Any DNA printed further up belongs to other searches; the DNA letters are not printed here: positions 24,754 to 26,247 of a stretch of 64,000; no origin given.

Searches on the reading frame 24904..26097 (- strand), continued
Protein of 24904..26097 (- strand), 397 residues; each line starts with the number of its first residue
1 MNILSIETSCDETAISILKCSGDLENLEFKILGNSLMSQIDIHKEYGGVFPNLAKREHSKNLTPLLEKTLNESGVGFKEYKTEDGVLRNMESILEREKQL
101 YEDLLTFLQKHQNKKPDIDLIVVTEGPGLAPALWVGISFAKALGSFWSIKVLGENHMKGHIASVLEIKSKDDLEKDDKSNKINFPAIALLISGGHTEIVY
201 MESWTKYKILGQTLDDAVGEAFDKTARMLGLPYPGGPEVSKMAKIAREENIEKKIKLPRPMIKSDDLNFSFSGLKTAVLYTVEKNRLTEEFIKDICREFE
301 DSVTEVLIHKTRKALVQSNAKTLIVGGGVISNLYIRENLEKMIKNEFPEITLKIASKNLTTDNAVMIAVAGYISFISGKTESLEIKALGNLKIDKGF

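Call 73: find_encoding_contigs(protein=P0126, flank=4000, max_places=2)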
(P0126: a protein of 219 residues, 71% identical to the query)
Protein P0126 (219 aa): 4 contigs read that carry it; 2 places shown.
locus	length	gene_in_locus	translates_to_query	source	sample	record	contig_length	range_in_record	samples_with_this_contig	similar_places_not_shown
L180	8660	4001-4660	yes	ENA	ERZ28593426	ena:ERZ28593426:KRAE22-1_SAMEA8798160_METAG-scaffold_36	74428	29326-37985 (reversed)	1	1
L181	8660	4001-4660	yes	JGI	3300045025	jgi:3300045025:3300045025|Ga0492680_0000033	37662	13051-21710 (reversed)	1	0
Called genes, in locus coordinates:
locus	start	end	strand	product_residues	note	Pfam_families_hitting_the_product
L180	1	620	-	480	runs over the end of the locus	-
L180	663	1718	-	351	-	PF01522:Polysacc_deac_1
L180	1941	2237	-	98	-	-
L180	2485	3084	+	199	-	-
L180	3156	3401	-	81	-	-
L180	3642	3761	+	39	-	-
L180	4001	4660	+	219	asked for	PF16715:CDPS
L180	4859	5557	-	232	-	PF18024:HTH_50 (weak), PF02954:HTH_8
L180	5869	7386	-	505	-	PF03321:GH3, PF23571:GH3_M, PF23572:GH3_C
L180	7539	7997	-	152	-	PF03118:RNA_pol_A_CTD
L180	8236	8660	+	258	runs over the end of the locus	PF00561:Abhydrolase_1, PF12146:Hydrolase_4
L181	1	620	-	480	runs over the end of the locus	-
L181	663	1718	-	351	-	PF01522:Polysacc_deac_1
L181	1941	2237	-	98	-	-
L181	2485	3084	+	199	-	-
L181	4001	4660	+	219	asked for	PF16715:CDPS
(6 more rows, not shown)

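Call 74: find_encoding_contigs(protein=P0128, flank=4000, max_places=3)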
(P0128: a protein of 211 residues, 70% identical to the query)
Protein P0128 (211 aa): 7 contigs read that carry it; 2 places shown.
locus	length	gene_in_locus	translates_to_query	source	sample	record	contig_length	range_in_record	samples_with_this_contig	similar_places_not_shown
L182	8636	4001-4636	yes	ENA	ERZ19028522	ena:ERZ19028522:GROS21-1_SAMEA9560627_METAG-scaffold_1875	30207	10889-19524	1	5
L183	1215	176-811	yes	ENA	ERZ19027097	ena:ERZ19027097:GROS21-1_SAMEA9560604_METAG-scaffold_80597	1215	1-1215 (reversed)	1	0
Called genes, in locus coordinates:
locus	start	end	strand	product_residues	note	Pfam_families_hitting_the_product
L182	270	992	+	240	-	PF00005:ABC_tran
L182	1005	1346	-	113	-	-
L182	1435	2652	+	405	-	PF12704:MacB_PCD, PF02687:FtsX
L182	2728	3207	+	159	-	PF18914:DUF5666 (weak)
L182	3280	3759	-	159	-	-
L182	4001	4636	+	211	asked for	PF16715:CDPS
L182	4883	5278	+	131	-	-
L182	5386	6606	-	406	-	PF08534:Redoxin, PF00578:AhpC-TSA, PF13905:Thioredoxin_8, PF17991:Thioredoxin_10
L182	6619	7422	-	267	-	PF02683:DsbD_TM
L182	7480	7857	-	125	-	PF09946:DUF2178 (weak)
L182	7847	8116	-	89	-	PF01381:HTH_3, PF12844:HTH_19 (weak)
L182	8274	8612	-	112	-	-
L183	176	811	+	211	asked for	PF16715:CDPS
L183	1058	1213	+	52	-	?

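Call 75: find_encoding_contigs(protein=P0124, flank=4000, max_places=2)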
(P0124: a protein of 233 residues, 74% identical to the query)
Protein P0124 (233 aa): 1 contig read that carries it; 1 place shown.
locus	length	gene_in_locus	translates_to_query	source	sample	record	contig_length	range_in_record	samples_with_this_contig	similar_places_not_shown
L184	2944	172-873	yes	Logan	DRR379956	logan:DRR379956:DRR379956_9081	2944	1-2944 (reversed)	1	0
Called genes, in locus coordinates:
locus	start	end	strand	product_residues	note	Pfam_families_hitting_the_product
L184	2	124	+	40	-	?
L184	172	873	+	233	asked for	PF16715:CDPS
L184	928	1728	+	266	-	PF13739:PdaC (weak), PF11738:DUF3298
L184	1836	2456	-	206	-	-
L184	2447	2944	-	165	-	?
